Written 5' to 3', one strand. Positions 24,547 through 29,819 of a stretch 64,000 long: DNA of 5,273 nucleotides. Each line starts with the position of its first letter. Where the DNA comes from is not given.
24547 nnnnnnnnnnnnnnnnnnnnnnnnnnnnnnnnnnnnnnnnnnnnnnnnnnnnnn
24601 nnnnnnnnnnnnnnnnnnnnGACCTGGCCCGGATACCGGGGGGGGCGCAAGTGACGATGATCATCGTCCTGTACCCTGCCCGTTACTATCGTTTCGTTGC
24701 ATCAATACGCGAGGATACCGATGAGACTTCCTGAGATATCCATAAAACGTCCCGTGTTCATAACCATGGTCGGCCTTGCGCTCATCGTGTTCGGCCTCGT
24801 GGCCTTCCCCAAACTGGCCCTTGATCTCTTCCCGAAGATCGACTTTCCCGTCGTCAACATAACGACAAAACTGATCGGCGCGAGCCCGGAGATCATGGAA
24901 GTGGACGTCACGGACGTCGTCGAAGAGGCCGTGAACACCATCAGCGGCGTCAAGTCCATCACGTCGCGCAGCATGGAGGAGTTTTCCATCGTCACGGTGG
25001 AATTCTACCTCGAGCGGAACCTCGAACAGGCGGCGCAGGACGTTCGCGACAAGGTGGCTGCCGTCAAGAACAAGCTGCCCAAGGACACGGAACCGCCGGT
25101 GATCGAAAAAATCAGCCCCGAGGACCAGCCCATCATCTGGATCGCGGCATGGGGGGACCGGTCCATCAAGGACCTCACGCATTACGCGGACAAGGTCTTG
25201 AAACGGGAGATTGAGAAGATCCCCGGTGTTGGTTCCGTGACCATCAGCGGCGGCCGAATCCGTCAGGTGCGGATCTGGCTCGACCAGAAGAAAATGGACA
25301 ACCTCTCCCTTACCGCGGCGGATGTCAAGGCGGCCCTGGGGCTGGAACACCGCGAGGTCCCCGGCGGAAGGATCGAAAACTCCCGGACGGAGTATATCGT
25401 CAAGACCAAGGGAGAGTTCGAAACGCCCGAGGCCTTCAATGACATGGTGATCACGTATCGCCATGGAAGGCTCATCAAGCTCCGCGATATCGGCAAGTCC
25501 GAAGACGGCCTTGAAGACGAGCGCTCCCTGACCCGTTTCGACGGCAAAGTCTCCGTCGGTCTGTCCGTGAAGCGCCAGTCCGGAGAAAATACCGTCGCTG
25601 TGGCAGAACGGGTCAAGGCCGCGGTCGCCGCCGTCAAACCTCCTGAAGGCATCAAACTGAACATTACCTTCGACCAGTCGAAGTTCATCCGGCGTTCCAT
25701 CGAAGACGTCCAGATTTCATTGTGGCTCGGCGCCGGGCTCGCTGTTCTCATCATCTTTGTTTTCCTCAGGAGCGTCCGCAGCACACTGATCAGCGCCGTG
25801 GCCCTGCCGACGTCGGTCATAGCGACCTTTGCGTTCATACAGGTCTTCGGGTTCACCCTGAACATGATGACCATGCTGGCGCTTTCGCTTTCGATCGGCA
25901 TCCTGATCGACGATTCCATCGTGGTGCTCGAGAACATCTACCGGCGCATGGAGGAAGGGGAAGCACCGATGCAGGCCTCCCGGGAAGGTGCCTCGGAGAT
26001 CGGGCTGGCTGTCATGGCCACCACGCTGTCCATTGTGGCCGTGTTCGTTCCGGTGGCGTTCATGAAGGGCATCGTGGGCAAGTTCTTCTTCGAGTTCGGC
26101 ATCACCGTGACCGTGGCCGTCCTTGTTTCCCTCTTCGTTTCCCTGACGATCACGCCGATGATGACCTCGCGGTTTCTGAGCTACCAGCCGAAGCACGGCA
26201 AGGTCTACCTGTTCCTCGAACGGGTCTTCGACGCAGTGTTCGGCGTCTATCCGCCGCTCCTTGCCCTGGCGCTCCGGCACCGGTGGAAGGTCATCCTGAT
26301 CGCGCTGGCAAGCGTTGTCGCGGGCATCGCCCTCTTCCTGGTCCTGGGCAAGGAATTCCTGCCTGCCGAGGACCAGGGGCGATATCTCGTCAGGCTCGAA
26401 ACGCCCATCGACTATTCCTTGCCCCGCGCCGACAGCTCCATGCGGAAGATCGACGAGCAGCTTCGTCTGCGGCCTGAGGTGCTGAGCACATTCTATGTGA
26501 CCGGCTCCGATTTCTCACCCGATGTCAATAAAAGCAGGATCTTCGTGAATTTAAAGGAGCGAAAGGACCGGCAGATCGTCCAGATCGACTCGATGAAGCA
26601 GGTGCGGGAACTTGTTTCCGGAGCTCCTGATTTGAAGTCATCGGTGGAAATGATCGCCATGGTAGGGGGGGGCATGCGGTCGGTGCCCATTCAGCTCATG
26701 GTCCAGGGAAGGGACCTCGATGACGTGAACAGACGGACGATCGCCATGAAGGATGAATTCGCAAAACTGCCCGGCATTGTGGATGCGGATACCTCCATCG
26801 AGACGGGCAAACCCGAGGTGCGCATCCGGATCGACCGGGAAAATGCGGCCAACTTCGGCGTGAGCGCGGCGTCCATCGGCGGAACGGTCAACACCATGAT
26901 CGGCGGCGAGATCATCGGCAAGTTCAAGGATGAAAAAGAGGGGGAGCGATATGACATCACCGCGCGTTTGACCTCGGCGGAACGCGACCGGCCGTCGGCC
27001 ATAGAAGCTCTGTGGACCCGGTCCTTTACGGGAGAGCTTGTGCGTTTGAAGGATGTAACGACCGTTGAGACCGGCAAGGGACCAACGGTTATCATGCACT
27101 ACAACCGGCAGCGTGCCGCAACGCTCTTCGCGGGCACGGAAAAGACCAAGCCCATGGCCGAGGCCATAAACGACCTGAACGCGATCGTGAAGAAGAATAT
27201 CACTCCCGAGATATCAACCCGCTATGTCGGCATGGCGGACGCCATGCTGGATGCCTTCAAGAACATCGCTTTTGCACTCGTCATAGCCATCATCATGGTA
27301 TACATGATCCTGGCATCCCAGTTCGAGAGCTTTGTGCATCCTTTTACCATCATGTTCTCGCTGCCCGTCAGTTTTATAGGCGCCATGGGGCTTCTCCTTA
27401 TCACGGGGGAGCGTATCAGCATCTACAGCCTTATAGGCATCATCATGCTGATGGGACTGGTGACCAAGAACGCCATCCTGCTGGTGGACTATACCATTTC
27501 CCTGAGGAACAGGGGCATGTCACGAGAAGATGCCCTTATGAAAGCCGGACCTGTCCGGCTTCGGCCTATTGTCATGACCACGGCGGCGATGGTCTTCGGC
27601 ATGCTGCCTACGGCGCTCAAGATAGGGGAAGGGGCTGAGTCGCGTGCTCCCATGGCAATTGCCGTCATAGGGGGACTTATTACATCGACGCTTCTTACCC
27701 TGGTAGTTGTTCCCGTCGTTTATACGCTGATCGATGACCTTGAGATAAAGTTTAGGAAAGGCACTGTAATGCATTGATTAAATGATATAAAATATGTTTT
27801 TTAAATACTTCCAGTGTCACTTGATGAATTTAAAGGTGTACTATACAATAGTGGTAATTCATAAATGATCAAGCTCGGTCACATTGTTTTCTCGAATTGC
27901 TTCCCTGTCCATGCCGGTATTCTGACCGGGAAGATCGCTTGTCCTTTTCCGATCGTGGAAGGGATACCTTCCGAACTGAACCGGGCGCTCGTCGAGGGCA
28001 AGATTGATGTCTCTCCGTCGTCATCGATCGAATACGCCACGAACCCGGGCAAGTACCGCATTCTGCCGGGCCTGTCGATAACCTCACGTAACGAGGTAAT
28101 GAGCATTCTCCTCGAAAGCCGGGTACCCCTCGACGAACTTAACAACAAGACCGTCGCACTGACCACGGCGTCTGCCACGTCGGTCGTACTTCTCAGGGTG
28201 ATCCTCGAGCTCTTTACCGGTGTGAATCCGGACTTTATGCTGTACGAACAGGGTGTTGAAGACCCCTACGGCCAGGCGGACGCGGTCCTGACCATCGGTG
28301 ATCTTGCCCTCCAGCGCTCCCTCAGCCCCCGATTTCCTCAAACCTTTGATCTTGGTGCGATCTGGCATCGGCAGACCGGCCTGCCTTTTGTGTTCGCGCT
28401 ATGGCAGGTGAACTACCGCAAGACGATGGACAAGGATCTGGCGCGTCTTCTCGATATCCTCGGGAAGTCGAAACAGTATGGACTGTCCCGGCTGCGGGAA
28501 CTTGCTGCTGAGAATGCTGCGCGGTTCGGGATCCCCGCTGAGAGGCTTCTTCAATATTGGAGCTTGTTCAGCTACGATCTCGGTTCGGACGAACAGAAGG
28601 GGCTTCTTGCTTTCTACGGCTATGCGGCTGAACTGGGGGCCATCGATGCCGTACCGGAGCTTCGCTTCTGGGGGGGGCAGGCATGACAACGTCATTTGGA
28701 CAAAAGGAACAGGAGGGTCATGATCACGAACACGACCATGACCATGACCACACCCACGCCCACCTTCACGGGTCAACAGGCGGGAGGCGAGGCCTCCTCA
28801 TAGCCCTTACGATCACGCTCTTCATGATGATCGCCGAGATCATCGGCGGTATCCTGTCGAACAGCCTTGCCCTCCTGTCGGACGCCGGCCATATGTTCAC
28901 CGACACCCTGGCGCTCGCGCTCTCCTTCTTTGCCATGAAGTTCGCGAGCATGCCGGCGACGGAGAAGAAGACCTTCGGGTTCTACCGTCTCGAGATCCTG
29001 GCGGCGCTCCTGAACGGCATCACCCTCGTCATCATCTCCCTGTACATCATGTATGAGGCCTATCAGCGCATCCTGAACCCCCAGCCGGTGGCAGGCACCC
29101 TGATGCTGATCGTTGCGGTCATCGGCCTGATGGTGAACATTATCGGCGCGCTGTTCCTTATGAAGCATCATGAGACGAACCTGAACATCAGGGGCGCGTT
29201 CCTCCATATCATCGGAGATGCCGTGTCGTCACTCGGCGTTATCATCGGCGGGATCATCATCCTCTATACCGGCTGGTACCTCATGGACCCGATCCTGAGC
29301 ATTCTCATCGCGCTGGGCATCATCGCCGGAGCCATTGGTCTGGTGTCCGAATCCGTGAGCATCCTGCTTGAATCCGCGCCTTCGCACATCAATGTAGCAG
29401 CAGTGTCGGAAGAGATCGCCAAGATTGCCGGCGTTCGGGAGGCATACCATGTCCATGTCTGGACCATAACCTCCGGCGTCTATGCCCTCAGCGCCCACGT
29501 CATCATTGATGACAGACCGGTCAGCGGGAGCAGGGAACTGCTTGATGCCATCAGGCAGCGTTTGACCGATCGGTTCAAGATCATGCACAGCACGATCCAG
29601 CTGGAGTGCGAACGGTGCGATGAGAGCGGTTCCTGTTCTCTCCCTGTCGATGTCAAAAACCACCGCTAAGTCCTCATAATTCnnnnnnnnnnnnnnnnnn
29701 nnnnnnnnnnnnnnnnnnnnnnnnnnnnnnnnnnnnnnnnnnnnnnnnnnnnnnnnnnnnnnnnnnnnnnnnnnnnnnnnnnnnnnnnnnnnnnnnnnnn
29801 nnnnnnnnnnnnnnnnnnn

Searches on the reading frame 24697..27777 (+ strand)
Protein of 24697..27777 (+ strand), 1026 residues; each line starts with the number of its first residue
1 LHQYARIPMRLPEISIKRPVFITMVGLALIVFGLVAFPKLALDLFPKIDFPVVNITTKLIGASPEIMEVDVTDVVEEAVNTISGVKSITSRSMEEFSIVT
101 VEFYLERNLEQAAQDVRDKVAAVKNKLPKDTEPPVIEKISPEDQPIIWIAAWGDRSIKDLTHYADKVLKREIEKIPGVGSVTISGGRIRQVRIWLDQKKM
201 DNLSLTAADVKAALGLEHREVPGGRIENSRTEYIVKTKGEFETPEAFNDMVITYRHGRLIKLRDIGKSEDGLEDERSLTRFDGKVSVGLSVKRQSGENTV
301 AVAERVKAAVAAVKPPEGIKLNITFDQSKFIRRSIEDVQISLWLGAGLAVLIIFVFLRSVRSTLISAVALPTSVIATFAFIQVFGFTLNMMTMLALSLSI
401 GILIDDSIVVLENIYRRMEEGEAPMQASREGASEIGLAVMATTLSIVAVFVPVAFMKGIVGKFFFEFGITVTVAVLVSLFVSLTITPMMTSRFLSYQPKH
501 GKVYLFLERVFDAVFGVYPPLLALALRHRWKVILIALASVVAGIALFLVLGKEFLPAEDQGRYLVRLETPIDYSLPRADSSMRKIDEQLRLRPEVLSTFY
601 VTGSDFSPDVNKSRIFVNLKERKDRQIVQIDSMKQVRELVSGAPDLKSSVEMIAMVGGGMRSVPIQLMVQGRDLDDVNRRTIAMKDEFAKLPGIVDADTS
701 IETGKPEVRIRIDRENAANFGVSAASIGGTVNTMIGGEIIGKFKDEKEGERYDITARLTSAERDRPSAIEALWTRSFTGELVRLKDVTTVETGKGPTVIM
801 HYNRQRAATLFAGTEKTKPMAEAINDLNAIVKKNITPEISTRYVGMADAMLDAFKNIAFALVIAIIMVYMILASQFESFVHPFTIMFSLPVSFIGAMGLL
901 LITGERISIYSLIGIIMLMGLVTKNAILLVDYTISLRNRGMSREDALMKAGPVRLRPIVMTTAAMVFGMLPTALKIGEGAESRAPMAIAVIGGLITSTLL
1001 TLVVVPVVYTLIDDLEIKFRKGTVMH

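Call 83: search_protein_families(library=pfam, proteins=[window:24697-27777:+], max_evalue=0.00001)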
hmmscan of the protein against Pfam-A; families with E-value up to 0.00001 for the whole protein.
window:24697-27777:+ (1026 aa): 2 families
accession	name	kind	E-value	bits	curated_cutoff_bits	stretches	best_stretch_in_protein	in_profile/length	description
PF00873.25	ACR_tran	-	1.5e-277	923.9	28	1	13-1012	3-1020/1021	AcrB/AcrD/AcrF family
PF03176.21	MMPL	-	7.5e-12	45.3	20.5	1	294-490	98-299/333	MMPL family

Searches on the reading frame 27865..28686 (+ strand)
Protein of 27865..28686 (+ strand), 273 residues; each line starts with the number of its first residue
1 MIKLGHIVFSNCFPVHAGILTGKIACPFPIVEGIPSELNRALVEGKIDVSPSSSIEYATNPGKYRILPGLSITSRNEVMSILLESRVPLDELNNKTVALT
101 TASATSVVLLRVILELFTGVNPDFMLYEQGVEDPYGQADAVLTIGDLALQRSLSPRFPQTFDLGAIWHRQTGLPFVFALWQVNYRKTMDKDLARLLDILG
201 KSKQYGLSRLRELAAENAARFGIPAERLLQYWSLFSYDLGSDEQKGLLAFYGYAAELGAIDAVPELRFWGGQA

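Call 83: search_protein_families(library=pfam, proteins=[window:27865-28686:+], max_evalue=0.00001)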
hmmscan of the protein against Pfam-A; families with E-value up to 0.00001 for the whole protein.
window:27865-28686:+ (273 aa): 1 family
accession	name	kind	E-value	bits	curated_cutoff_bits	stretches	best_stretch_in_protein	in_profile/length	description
PF02621.19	VitK2_biosynth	-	2.4e-62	211.1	26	1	2-256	1-252/252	Menaquinone biosynthesis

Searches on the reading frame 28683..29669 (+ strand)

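Call 83: search_protein_families(library=pfam, proteins=[window:28683-29669:+], max_evalue=0.00001)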
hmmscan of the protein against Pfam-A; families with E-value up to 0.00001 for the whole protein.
window:28683-29669:+ (328 aa): 2 families
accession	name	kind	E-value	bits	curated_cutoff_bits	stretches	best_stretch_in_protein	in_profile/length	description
PF01545.26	Cation_efflux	-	3.4e-45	154.7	26.6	1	38-229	1-198/198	Cation efflux family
PF16916.11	ZT_dimer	-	1.3e-11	44.8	26.7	1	233-308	1-76/78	Dimerisation domain of Zinc Transporter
